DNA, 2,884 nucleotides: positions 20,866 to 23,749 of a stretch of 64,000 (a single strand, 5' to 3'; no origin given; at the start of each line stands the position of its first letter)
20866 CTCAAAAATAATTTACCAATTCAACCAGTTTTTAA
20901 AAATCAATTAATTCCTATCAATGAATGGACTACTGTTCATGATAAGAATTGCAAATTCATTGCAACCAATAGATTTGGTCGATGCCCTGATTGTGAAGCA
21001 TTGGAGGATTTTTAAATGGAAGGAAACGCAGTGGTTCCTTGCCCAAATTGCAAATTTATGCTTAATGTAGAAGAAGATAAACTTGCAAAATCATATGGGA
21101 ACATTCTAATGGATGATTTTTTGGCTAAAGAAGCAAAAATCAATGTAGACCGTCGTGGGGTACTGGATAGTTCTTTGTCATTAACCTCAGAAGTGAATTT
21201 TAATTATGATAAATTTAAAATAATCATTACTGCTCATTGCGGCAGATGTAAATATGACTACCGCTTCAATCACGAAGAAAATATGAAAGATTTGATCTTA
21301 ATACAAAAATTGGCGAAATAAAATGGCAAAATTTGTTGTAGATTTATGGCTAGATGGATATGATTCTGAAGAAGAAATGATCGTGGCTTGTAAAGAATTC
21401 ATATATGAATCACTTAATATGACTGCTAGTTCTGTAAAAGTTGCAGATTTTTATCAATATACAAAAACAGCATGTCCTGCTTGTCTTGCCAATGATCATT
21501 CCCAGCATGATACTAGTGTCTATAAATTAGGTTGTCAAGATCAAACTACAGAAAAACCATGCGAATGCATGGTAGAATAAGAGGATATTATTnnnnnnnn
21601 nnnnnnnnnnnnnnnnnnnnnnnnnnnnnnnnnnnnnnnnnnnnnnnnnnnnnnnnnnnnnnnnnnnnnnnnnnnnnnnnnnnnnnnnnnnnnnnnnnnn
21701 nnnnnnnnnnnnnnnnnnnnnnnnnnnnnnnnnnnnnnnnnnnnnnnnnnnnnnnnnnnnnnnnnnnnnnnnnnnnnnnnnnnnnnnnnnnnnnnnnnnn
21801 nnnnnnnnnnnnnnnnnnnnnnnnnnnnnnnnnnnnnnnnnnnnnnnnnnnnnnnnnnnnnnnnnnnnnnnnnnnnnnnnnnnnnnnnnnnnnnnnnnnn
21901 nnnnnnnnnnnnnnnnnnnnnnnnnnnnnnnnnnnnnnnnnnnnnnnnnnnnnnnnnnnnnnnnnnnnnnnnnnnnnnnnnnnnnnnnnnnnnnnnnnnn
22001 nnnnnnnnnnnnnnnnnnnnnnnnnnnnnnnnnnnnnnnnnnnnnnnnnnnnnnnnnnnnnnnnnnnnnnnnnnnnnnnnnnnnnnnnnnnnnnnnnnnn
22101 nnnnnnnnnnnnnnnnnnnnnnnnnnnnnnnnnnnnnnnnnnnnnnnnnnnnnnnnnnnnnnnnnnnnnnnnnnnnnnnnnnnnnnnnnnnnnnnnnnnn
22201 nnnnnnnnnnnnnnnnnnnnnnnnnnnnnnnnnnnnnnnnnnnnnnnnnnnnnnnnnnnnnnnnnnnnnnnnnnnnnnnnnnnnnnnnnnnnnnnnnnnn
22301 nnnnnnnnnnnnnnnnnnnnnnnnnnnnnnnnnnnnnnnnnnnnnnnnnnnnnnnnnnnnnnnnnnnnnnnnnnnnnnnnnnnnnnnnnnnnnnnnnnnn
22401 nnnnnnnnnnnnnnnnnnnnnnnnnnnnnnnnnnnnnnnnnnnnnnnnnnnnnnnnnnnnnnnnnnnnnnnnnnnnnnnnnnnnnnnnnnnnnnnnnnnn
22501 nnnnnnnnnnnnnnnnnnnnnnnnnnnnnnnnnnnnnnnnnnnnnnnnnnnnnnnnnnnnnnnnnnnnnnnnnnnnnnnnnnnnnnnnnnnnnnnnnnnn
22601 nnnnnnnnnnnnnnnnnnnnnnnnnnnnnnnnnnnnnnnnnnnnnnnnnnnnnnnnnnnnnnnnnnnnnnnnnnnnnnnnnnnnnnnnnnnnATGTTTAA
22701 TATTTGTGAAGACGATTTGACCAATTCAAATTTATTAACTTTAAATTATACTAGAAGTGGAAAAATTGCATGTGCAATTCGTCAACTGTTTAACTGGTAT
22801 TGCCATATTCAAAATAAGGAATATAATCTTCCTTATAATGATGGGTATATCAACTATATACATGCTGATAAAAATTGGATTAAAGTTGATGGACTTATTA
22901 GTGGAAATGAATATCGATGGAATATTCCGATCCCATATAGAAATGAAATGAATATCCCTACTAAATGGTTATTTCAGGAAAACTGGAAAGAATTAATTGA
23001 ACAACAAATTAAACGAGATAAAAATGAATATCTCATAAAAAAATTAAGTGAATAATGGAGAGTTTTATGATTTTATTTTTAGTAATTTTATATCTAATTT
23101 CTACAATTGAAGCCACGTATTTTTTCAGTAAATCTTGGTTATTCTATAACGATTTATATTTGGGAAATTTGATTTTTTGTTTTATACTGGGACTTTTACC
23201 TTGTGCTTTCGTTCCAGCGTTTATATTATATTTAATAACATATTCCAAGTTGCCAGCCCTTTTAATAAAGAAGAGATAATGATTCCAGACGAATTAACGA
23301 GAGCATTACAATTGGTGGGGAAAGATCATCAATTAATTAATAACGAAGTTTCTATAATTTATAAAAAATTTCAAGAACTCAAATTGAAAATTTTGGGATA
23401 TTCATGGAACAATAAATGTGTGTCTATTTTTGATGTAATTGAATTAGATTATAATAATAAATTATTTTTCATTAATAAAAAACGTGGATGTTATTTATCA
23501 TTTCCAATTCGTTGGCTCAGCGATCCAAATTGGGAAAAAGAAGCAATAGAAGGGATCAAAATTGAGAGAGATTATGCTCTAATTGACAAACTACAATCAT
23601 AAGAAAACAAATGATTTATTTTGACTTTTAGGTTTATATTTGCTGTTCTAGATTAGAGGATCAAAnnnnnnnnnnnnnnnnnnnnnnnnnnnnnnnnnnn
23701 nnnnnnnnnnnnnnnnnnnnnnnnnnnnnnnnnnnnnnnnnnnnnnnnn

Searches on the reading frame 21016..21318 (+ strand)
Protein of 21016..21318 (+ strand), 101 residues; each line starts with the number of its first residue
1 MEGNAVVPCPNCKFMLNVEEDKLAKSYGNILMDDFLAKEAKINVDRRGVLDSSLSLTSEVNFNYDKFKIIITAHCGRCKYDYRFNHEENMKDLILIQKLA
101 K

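Call 8: search_protein_families(library=pfam, max_evalue=0.1, proteins=[window:21016-21318:+])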
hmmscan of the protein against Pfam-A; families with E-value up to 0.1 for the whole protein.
window:21016-21318:+ (101 aa): 3 families
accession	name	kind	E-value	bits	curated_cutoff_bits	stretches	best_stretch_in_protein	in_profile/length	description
PF13717.11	Zn_ribbon_4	-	0.0014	18.9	30.3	0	8-26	4-22/36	zinc-ribbon domain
PF22191.2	IBR_1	-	0.014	15.7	27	0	62-82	11-31/47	IBR domain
PF23146.2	Zf_IFT144_1st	-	0.078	13.3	27.5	0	8-16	6-14/25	IFT144, first zinc finger domain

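Call 9: search_protein_families(library=phrogs, max_evalue=0.1, proteins=[window:21016-21318:+])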
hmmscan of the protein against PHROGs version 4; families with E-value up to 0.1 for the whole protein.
window:21016-21318:+ (101 aa): 2 families
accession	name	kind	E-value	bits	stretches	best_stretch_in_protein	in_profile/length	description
phrog_6270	-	unknown function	0.0094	17.5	1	15-87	7-75/106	-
phrog_21057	-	unknown function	0.03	15.3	0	71-88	23-40/72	-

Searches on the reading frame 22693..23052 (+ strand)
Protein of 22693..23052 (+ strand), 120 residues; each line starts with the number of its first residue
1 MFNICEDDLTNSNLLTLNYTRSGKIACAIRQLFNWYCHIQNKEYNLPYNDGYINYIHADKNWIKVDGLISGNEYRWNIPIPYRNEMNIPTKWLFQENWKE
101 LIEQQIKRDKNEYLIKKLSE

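Call 8: search_protein_families(library=pfam, max_evalue=0.1, proteins=[window:22693-23052:+])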
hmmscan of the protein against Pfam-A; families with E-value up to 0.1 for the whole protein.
window:22693-23052:+ (120 aa): 0 families

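Call 9: search_protein_families(library=phrogs, max_evalue=0.1, proteins=[window:22693-23052:+])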
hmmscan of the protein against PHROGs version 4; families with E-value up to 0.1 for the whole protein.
window:22693-23052:+ (120 aa): 0 families

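Call 56: find_homologous_proteins(query=A4, max_evalue=0.01)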
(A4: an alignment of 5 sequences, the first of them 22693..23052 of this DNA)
Query A4 (5 sequences) (120 aa, profile of the alignment): 8 proteins with E <= 0.01 among 1134 candidates.
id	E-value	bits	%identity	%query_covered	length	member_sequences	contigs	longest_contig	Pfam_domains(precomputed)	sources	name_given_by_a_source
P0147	1.2e-39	153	44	30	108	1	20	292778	-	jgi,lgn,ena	jgi:hypothetical protein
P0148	1.1e-38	150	33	28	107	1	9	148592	-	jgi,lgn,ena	-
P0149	4.6e-34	135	42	30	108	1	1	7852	-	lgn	-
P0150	7.2e-33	131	35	31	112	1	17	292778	-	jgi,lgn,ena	jgi:hypothetical protein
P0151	7.0e-32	128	43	29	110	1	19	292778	-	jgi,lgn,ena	jgi:hypothetical protein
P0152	1.1e-31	127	99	100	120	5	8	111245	-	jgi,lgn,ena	-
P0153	4.4e-25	106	35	31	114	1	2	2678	-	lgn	-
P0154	4.6e-17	80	62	100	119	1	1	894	-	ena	-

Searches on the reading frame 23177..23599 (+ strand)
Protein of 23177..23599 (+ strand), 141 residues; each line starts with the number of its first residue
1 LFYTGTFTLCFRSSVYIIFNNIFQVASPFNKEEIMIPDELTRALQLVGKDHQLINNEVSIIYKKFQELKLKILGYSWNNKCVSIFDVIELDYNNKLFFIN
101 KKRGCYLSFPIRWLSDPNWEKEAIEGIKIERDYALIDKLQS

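Call 8: search_protein_families(library=pfam, max_evalue=0.1, proteins=[window:23177-23599:+])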
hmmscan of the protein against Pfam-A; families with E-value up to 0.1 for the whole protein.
window:23177-23599:+ (141 aa): 1 family
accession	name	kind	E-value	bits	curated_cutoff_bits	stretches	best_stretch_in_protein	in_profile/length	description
PF19511.4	TrbL_5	-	0.059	13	25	1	36-107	115-184/290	Conjugal transfer protein TrbL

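Call 9: search_protein_families(library=phrogs, max_evalue=0.1, proteins=[window:23177-23599:+])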
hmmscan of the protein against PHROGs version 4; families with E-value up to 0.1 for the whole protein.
window:23177-23599:+ (141 aa): 3 families
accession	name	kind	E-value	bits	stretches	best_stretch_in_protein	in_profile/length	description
phrog_3653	-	unknown function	0.008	17.1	1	46-102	12-70/119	-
phrog_18283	-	unknown function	0.016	16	1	18-90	74-145/155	-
phrog_23916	-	unknown function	0.069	14.4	0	99-136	21-60/85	-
